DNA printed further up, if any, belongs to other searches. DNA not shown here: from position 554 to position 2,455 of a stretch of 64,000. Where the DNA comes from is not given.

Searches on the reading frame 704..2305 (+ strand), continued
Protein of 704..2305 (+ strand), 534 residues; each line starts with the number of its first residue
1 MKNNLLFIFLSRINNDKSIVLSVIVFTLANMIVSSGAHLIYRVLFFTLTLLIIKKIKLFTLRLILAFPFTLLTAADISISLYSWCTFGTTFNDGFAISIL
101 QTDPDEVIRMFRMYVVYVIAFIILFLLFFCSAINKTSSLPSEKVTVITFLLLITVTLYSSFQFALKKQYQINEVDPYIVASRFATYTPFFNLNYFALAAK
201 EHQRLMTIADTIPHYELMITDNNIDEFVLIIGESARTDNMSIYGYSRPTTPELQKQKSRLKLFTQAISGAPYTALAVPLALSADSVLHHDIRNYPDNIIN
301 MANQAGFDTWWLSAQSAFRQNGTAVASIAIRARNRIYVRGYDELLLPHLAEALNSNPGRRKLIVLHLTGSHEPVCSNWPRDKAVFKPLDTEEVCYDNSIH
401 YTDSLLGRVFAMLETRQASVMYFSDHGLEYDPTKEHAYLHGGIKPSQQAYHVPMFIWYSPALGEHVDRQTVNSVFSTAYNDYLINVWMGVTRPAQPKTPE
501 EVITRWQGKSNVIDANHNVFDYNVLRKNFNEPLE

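Call 13: find_homologous_proteins(query=window:704-2305:+, max_evalue=1e-10)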
Query window:704-2305:+ (534 aa): 890 proteins with E <= 1e-10 among 8000 candidates; the best 120 are listed.
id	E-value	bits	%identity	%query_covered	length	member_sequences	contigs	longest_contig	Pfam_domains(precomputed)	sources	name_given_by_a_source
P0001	0.0e+0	1124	93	100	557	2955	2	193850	PF00884.29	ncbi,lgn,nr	ncbi:phosphoethanolamine transferase [Escherichia coli]|nr:phosphoethanolamine transferase [Escheric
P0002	0.0e+0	1110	92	99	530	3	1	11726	PF00884.29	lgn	-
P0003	2.5e-240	817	67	97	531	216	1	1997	PF00884.29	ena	-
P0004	1.2e-234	798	67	96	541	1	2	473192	PF00884.29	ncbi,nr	ncbi:TPA: phosphate starvation-inducible protein PsiE [Escherichia coli]|nr:phosphate starvation-ind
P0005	3.9e-234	796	66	96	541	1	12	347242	PF00884.29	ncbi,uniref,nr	ncbi:sulfatase-like hydrolase/transferase [Escherichia coli]|uniref:phosphoethanolamine transferase 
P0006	4.2e-234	796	66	96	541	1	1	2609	PF00884.29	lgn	-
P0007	9.2e-234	795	66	96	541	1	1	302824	PF00884.29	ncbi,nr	ncbi:phosphoethanolamine transferase [Escherichia coli]|nr:phosphoethanolamine transferase [Escheric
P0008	1.0e-233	795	66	96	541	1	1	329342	PF00884.29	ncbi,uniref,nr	ncbi:phosphoethanolamine transferase [Escherichia coli]|uniref:phosphoethanolamine transferase n=1 T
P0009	1.3e-233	794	66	96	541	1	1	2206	PF00884.29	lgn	-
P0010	1.3e-233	794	66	96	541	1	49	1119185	PF00884.29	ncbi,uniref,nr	ncbi:phosphoethanolamine transferase [Escherichia coli]|uniref:phosphoethanolamine transferase n=1 T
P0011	1.4e-233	794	66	96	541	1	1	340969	PF00884.29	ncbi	ncbi:phosphoethanolamine transferase [Escherichia coli]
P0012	1.5e-233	794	66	96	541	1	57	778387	PF00884.29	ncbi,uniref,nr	ncbi:phosphoethanolamine transferase [Escherichia coli]|uniref:phosphoethanolamine transferase n=1 T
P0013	1.6e-233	794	66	96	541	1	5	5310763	PF00884.29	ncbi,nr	ncbi:phosphoethanolamine transferase [Escherichia coli]|nr:phosphoethanolamine transferase [Escheric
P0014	1.9e-233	794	66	96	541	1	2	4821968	PF00884.29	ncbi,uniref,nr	ncbi:phosphoethanolamine transferase [Escherichia coli]|uniref:phosphoethanolamine transferase n=1 T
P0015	2.0e-233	794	66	96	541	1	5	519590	PF00884.29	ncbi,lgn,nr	ncbi:sulfatase-like hydrolase/transferase [Escherichia coli]|nr:phosphoethanolamine transferase [Esc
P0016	2.4e-233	794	66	96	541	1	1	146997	PF00884.29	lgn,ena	-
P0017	2.4e-233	794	66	96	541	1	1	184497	PF00884.29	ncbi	ncbi:phosphoethanolamine transferase [Escherichia coli]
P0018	2.4e-233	794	66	96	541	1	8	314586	PF00884.29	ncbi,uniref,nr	ncbi:phosphoethanolamine transferase [Escherichia coli]|uniref:phosphoethanolamine transferase n=1 T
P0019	2.5e-233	793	66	96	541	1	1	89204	PF00884.29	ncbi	ncbi:TPA: sulfatase-like hydrolase/transferase [Escherichia coli]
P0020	2.6e-233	793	66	96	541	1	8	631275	PF00884.29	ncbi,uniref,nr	ncbi:TPA: sulfatase-like hydrolase/transferase [Escherichia coli]|uniref:phosphoethanolamine transfe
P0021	3.1e-233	793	66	96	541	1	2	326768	PF00884.29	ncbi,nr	ncbi:phosphoethanolamine transferase [Escherichia coli]|nr:phosphoethanolamine transferase [Escheric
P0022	3.3e-233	793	66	96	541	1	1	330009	PF00884.29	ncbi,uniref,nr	ncbi:phosphoethanolamine transferase [Escherichia coli]|uniref:phosphoethanolamine transferase n=1 T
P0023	3.4e-233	793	66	96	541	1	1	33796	PF00884.29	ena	-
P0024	3.6e-233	793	66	96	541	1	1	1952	PF00884.29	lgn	-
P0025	4.0e-233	793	66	96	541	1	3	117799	PF00884.29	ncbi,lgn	ncbi:sulfatase-like hydrolase/transferase [Escherichia coli]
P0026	4.2e-233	793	66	96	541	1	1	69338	PF00884.29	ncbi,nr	ncbi:TPA: phosphoethanolamine transferase [Escherichia coli]|nr:phosphoethanolamine transferase [Esc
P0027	4.7e-233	793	66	96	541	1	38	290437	PF00884.29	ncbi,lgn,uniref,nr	ncbi:TPA: phosphoethanolamine transferase [Escherichia coli]|uniref:phosphoethanolamine transferase 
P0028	4.9e-233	793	66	96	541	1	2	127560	PF00884.29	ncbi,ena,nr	ncbi:phosphoethanolamine transferase [Escherichia coli]|nr:phosphoethanolamine transferase [Escheric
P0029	4.9e-233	793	66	96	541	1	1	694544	PF00884.29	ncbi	ncbi:sulfatase-like hydrolase/transferase [Escherichia coli]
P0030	5.1e-233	792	66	96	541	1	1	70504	PF00884.29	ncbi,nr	ncbi:phosphoethanolamine transferase [Escherichia coli]|nr:phosphoethanolamine transferase [Escheric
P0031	5.2e-233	792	66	96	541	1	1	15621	PF00884.29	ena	-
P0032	5.7e-233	792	66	96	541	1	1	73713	PF00884.29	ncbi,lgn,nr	ncbi:phosphoethanolamine transferase [Escherichia coli]|nr:phosphoethanolamine transferase [Escheric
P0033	6.1e-233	792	66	96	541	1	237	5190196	PF00884.29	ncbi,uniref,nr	ncbi:sulfatase-like hydrolase/transferase [Escherichia coli]|uniref:phosphoethanolamine transferase 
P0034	6.1e-233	792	66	96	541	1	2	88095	PF00884.29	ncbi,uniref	ncbi:sulfatase-like hydrolase/transferase [Escherichia coli]|uniref:phosphoethanolamine transferase 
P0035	6.2e-233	792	66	96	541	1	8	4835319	PF00884.29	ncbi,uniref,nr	ncbi:phosphoethanolamine transferase [Escherichia coli]|uniref:phosphoethanolamine transferase n=1 T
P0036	6.6e-233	792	66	96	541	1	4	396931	PF00884.29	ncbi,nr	ncbi:sulfatase-like hydrolase/transferase [Escherichia coli]|nr:phosphoethanolamine transferase [Esc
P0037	7.1e-233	792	66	96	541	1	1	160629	PF00884.29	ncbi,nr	ncbi:TPA: phosphoethanolamine transferase [Escherichia coli]|nr:phosphoethanolamine transferase [Esc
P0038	7.3e-233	792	66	96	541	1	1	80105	PF00884.29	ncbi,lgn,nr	ncbi:phosphoethanolamine transferase [Escherichia coli]|nr:phosphoethanolamine transferase [Escheric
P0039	7.6e-233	792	66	96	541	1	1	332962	PF00884.29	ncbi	ncbi:phosphoethanolamine transferase [Escherichia coli]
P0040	7.7e-233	792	66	96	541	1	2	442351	PF00884.29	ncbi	ncbi:sulfatase-like hydrolase/transferase [Escherichia coli]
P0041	7.7e-233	792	66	96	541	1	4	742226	PF00884.29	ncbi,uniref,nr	ncbi:TPA: phosphoethanolamine transferase [Escherichia coli O11:H5]|uniref:phosphoethanolamine trans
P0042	7.9e-233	792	66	96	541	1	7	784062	PF00884.29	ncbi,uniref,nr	ncbi:phosphoethanolamine transferase [Escherichia coli]|uniref:phosphoethanolamine transferase n=1 T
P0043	8.1e-233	792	66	96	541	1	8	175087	PF00884.29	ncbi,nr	ncbi:phosphoethanolamine transferase [Escherichia coli]|nr:phosphoethanolamine transferase [Escheric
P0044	8.3e-233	792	66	96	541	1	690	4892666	PF00884.29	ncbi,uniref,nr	ncbi:TPA: sulfatase-like hydrolase/transferase [Escherichia coli]|uniref:Putative transferase YhbX n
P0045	8.3e-233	792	66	96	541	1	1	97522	PF00884.29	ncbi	ncbi:sulfatase-like hydrolase/transferase [Escherichia coli]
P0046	8.8e-233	792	66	96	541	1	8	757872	PF00884.29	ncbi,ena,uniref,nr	ncbi:phosphoethanolamine transferase [Escherichia coli]|uniref:phosphoethanolamine transferase n=1 T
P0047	9.0e-233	792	66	96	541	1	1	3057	PF00884.29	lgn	-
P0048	9.0e-233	792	66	96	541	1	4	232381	PF00884.29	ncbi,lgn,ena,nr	ncbi:TPA: phosphate starvation-inducible protein PsiE [Escherichia coli]|nr:phosphoethanolamine tran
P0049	9.0e-233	792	66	96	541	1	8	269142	PF00884.29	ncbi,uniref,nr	ncbi:sulfatase-like hydrolase/transferase [Escherichia coli]|uniref:phosphoethanolamine transferase 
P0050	9.3e-233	792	66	96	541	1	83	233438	PF00884.29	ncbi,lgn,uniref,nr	ncbi:phosphoethanolamine transferase [Escherichia coli]|uniref:phosphoethanolamine transferase n=1 T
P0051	9.4e-233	792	66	96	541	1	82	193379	PF00884.29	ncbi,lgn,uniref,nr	ncbi:phosphoethanolamine transferase [Escherichia coli]|uniref:phosphoethanolamine transferase n=1 T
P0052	9.5e-233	792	66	96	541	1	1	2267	PF00884.29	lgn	-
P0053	1.0e-232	792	66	96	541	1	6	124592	PF00884.29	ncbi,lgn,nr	ncbi:phosphoethanolamine transferase [Escherichia coli]|nr:phosphoethanolamine transferase [Escheric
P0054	1.0e-232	791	66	96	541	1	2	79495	PF00884.29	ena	-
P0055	1.0e-232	791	66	96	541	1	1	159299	PF00884.29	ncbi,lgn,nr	ncbi:phosphoethanolamine transferase [Escherichia coli]|nr:phosphoethanolamine transferase [Escheric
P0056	1.0e-232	791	66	96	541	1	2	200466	PF00884.29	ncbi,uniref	ncbi:phosphoethanolamine transferase [Escherichia coli]|uniref:phosphoethanolamine transferase n=1 T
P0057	1.1e-232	791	66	96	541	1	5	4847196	PF00884.29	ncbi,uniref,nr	ncbi:sulfatase-like hydrolase/transferase [Escherichia coli]|uniref:phosphoethanolamine transferase 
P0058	1.1e-232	791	66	96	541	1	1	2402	PF00884.29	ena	-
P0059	1.1e-232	791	66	96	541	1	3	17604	PF00884.29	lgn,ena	-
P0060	1.1e-232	791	66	96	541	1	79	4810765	PF00884.29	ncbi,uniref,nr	ncbi:TPA: phosphoethanolamine transferase [Escherichia coli]|uniref:Putative transferase YhbX n=2 Ta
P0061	1.2e-232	791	66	96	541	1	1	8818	PF00884.29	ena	-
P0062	1.2e-232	791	66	96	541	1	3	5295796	PF00884.29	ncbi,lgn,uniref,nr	ncbi:phosphoethanolamine transferase [Escherichia coli]|uniref:phosphoethanolamine transferase n=1 T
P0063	1.3e-232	791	66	96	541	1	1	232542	PF00884.29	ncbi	ncbi:TPA: sulfatase-like hydrolase/transferase [Escherichia coli]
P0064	1.3e-232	791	66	96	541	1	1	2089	PF00884.29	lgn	-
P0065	1.3e-232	791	66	96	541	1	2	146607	PF00884.29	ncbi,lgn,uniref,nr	ncbi:phosphoethanolamine transferase [Escherichia coli]|uniref:phosphoethanolamine transferase n=1 T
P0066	1.3e-232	791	66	96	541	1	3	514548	PF00884.29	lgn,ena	-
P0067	1.3e-232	791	66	96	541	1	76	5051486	PF00884.29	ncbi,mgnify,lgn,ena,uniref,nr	ncbi:phosphoethanolamine transferase [Escherichia coli]|mgnify:FL=1|uniref:phosphoethanolamine trans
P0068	1.4e-232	791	66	96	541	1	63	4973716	PF00884.29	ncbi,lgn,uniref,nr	ncbi:phosphoethanolamine transferase [Escherichia coli]|uniref:Putative transferase YhbX n=2 Tax=Esc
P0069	1.4e-232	791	66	96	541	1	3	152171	PF00884.29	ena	-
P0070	1.4e-232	791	66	96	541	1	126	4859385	PF00884.29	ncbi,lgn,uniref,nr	ncbi:phosphoethanolamine transferase [Escherichia coli]|uniref:phosphoethanolamine transferase n=1 T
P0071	1.4e-232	791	66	96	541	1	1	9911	PF00884.29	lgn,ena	-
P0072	1.5e-232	791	66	96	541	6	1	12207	PF00884.29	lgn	-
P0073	1.5e-232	791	66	96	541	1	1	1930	PF00884.29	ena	-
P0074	1.5e-232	791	66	96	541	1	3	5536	PF00884.29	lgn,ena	-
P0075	1.5e-232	791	66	96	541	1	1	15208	PF00884.29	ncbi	-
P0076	1.6e-232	791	66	96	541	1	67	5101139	PF00884.29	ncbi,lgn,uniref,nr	ncbi:phosphoethanolamine transferase [Escherichia coli]|uniref:phosphoethanolamine transferase n=1 T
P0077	1.6e-232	791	66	96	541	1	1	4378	PF00884.29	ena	-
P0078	1.6e-232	791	66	96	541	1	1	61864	PF00884.29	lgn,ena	-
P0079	1.7e-232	791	66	96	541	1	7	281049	PF00884.29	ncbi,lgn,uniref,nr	ncbi:sulfatase-like hydrolase/transferase [Escherichia coli]|uniref:sulfatase-like hydrolase/transfe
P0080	1.7e-232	791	66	96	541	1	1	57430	PF00884.29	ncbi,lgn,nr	ncbi:phosphoethanolamine transferase [Shigella sonnei]|nr:phosphoethanolamine transferase [Shigella 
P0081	1.7e-232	791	66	96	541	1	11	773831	PF00884.29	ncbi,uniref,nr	ncbi:phosphoethanolamine transferase [Escherichia coli]|uniref:phosphoethanolamine transferase n=1 T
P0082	1.7e-232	791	66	96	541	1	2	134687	PF00884.29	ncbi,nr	ncbi:phosphoethanolamine transferase [Escherichia coli]|nr:phosphoethanolamine transferase [Escheric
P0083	1.8e-232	791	66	96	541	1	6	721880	PF00884.29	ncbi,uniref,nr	ncbi:phosphoethanolamine transferase [Escherichia coli]|uniref:phosphoethanolamine transferase n=1 T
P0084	1.8e-232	791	66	96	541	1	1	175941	PF00884.29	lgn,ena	-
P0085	1.9e-232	791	66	96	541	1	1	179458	PF00884.29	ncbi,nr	ncbi:TPA: phosphoethanolamine transferase [Escherichia coli]|nr:phosphoethanolamine transferase [Esc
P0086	1.9e-232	791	66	96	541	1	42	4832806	PF00884.29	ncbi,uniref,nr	ncbi:phosphoethanolamine transferase [Escherichia coli]|uniref:phosphoethanolamine transferase n=1 T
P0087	1.9e-232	791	66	96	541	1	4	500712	PF00884.29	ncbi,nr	ncbi:phosphoethanolamine transferase [Escherichia coli]|nr:phosphoethanolamine transferase [Escheric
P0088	1.9e-232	791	66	96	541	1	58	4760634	PF00884.29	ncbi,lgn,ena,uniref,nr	ncbi:sulfatase-like hydrolase/transferase [Escherichia coli]|uniref:phosphoethanolamine transferase 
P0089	2.0e-232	791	66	96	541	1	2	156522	PF00884.29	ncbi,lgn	ncbi:phosphoethanolamine transferase [Escherichia coli]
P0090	2.0e-232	791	66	96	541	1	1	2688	PF00884.29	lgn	-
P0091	2.0e-232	791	66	96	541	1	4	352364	PF00884.29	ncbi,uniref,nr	ncbi:phosphoethanolamine transferase [Escherichia coli]|uniref:phosphoethanolamine transferase n=1 T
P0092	2.1e-232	790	66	96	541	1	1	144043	PF00884.29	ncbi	ncbi:TPA: sulfatase-like hydrolase/transferase [Escherichia coli]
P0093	2.2e-232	790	66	96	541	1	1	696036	PF00884.29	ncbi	ncbi:TPA: sulfatase-like hydrolase/transferase [Escherichia coli]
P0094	2.2e-232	790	66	96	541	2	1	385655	PF00884.29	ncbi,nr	ncbi:sulfatase-like hydrolase/transferase [Shigella dysenteriae]|nr:phosphoethanolamine transferase 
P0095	2.3e-232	790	66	96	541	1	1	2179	PF00884.29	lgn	-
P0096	2.4e-232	790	66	96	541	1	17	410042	PF00884.29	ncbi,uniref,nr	ncbi:TPA: sulfatase-like hydrolase/transferase [Escherichia coli]|uniref:phosphoethanolamine transfe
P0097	2.4e-232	790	66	96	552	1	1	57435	PF00884.29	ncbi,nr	ncbi:phosphate starvation-inducible protein PsiE [Shigella sonnei]|nr:phosphate starvation-inducible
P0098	2.4e-232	790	66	96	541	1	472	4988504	PF00884.29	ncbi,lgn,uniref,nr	ncbi:phosphoethanolamine transferase [Escherichia coli]|uniref:Putative transferase YhbX n=2 Tax=Shi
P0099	2.5e-232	790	66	96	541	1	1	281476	PF00884.29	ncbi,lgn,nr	ncbi:TPA: phosphoethanolamine transferase [Escherichia coli]|nr:phosphoethanolamine transferase [Esc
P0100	2.5e-232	790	66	96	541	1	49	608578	PF00884.29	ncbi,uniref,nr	ncbi:TPA: phosphoethanolamine transferase [Escherichia coli]|uniref:phosphoethanolamine transferase 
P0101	2.6e-232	790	66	96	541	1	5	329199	PF00884.29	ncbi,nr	ncbi:phosphoethanolamine transferase [Escherichia coli]|nr:phosphoethanolamine transferase [Escheric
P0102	2.8e-232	790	66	96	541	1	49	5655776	PF00884.29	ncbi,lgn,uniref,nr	ncbi:phosphoethanolamine transferase [Escherichia coli]|uniref:phosphoethanolamine transferase n=1 T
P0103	2.8e-232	790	66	96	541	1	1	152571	PF00884.29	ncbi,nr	ncbi:TPA: phosphoethanolamine transferase [Escherichia coli]|nr:phosphoethanolamine transferase [Esc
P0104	2.8e-232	790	66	96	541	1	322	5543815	PF00884.29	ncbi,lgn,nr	ncbi:phosphoethanolamine transferase [Escherichia coli]|nr:phosphoethanolamine transferase [Escheric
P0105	2.8e-232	790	66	96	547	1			PF00884.29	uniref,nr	uniref:Putative transferase YhbX n=2 Tax=Escherichia coli TaxID=562 RepID=C3SSM2_ECOLX|nr:putative a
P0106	2.9e-232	790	66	96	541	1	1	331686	PF00884.29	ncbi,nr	ncbi:TPA: phosphoethanolamine transferase [Escherichia coli]|nr:phosphoethanolamine transferase [Esc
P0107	2.9e-232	790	66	96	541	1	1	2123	PF00884.29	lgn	-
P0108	2.9e-232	790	66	96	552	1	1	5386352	PF00884.29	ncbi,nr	ncbi:Outer-membrane protein yhbX [Escherichia coli O55:H7 str. CB9615]|nr:Outer-membrane protein yhb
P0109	3.0e-232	790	66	96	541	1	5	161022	PF00884.29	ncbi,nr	ncbi:TPA: phosphoethanolamine transferase [Escherichia coli]|nr:phosphoethanolamine transferase [Esc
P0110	3.0e-232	790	66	96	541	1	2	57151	PF00884.29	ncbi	ncbi:TPA: sulfatase-like hydrolase/transferase [Shigella sonnei]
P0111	3.0e-232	790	66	96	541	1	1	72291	PF00884.29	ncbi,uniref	ncbi:phosphoethanolamine transferase [Escherichia coli]|uniref:phosphoethanolamine transferase n=1 T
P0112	3.1e-232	790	66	96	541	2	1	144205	PF00884.29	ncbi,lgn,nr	ncbi:TPA: phosphoethanolamine transferase [Escherichia coli]|nr:phosphoethanolamine transferase [Esc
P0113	3.1e-232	790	66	96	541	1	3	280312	PF00884.29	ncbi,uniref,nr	ncbi:phosphoethanolamine transferase [Escherichia coli]|uniref:phosphoethanolamine transferase n=1 T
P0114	3.1e-232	790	66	96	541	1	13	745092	PF00884.29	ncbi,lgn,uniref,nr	ncbi:phosphoethanolamine transferase [Escherichia coli]|uniref:phosphoethanolamine transferase n=1 T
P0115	3.3e-232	790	66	96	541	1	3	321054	PF00884.29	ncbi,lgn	ncbi:sulfatase-like hydrolase/transferase [Escherichia coli]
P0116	3.3e-232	790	66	96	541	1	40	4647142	PF00884.29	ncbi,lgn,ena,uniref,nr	ncbi:phosphoethanolamine transferase [Escherichia coli O100:H21]|uniref:phosphoethanolamine transfer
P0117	3.3e-232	790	66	96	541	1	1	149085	PF00884.29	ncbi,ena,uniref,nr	ncbi:phosphoethanolamine transferase [Escherichia coli]|uniref:phosphoethanolamine transferase n=1 T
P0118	3.3e-232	790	66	96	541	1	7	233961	PF00884.29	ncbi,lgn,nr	ncbi:phosphoethanolamine transferase [Escherichia coli]|nr:phosphoethanolamine transferase [Escheric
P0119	3.3e-232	790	66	96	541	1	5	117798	PF00884.29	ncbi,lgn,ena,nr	ncbi:phosphoethanolamine transferase [Escherichia coli]|nr:phosphoethanolamine transferase [Escheric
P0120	3.3e-232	790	66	96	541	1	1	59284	PF00884.29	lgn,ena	-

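Call 22: list_cluster_members(proteins=[window:704-2305:+, window:2455-3495:-, window:3929-5116:-])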
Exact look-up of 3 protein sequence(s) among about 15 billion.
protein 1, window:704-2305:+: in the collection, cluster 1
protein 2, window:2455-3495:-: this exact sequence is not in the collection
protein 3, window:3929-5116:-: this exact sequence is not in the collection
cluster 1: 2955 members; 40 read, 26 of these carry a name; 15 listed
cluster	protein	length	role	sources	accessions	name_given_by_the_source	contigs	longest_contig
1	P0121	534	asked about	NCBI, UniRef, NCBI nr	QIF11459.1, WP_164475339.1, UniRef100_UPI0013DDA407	phosphoethanolamine transferase [Escherichia coli] | phosphoethanolamine transferase n=1 Tax=Escherichia coli TaxID=562 RepID=UPI0013DDA407 | sulfatase-like hydrolase/transferase [Escherichia coli]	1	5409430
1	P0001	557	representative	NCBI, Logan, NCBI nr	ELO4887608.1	phosphoethanolamine transferase [Escherichia coli]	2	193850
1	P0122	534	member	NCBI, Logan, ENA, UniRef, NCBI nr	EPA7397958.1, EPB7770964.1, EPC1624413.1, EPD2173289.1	sulfatase-like hydrolase/transferase [Escherichia coli] | phosphoethanolamine transferase n=3 Tax=Escherichia coli TaxID=562 RepID=UPI001F38B4C9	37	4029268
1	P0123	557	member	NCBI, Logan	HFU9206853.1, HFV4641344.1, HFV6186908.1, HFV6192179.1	TPA: sulfatase-like hydrolase/transferase [Escherichia coli]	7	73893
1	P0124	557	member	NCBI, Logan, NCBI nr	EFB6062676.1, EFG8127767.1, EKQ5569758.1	phosphoethanolamine transferase [Escherichia coli]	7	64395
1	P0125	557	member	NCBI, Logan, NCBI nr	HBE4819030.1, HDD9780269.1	TPA: phosphoethanolamine transferase [Escherichia coli] | phosphoethanolamine transferase [Escherichia coli]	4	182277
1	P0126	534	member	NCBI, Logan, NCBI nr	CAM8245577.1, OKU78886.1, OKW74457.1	Hydrolase [Escherichia coli] | phosphate starvation-inducible protein PsiE [Escherichia coli]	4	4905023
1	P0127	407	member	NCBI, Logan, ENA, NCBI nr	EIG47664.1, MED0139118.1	sulfatase-like hydrolase/transferase, partial [Escherichia coli] | hypothetical protein ESTG_01612 [Escherichia coli B799]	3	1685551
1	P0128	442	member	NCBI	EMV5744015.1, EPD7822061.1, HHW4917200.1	TPA: sulfatase-like hydrolase/transferase, partial [Escherichia coli]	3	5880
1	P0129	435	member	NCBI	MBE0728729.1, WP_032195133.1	phosphoethanolamine transferase, partial [Escherichia coli]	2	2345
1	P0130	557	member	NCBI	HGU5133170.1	TPA: phosphoethanolamine transferase [Escherichia coli]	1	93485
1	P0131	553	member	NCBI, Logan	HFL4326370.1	TPA: phosphoethanolamine transferase [Escherichia coli]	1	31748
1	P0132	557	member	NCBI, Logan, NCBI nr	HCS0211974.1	TPA: phosphoethanolamine transferase [Escherichia coli] | phosphoethanolamine transferase [Escherichia coli]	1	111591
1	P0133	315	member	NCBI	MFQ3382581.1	phosphoethanolamine transferase, partial [Escherichia coli]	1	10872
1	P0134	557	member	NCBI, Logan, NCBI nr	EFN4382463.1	phosphoethanolamine transferase [Escherichia coli]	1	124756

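Call 28: search_protein_representatives(protein=window:704-2305:+)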
Query: 534 residues. Proteins with E-value up to 0.001 (for the whole library): 7067; up to 1e-10: 4025; up to 1e-30: 102. The best 150 are listed.
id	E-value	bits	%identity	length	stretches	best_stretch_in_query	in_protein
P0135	1.6e-232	789.2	65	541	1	19-532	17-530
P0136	5.9e-128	444.2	43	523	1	15-529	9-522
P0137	1.2e-121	423.4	42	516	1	10-524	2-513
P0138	1.5e-112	393.4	45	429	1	111-527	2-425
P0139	3.0e-109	382.5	44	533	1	20-491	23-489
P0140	2.6e-103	362.9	40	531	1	23-528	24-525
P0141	3.7e-95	336.0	41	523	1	64-526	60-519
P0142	3.1e-91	323.0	38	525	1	31-494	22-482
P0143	1.4e-81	291.2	35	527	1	39-532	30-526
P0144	2.3e-81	290.4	70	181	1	326-504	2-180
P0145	2.0e-79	284.0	37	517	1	19-471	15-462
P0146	6.4e-78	279.1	39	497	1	38-492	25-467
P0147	1.5e-75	271.3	39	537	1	65-495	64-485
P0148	3.9e-73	263.3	36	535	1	53-527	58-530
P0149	5.0e-72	259.6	33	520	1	35-525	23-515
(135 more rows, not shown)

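Call 29: find_encoding_contigs(protein=P0136, flank=8000, max_places=4)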
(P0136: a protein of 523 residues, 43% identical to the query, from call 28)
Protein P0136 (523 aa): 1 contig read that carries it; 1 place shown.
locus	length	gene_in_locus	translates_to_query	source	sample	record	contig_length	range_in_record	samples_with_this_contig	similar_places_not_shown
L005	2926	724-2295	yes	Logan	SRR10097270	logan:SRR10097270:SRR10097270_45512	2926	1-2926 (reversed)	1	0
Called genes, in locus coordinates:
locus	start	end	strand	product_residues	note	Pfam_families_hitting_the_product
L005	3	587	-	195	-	?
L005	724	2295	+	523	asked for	PF00884:Sulfatase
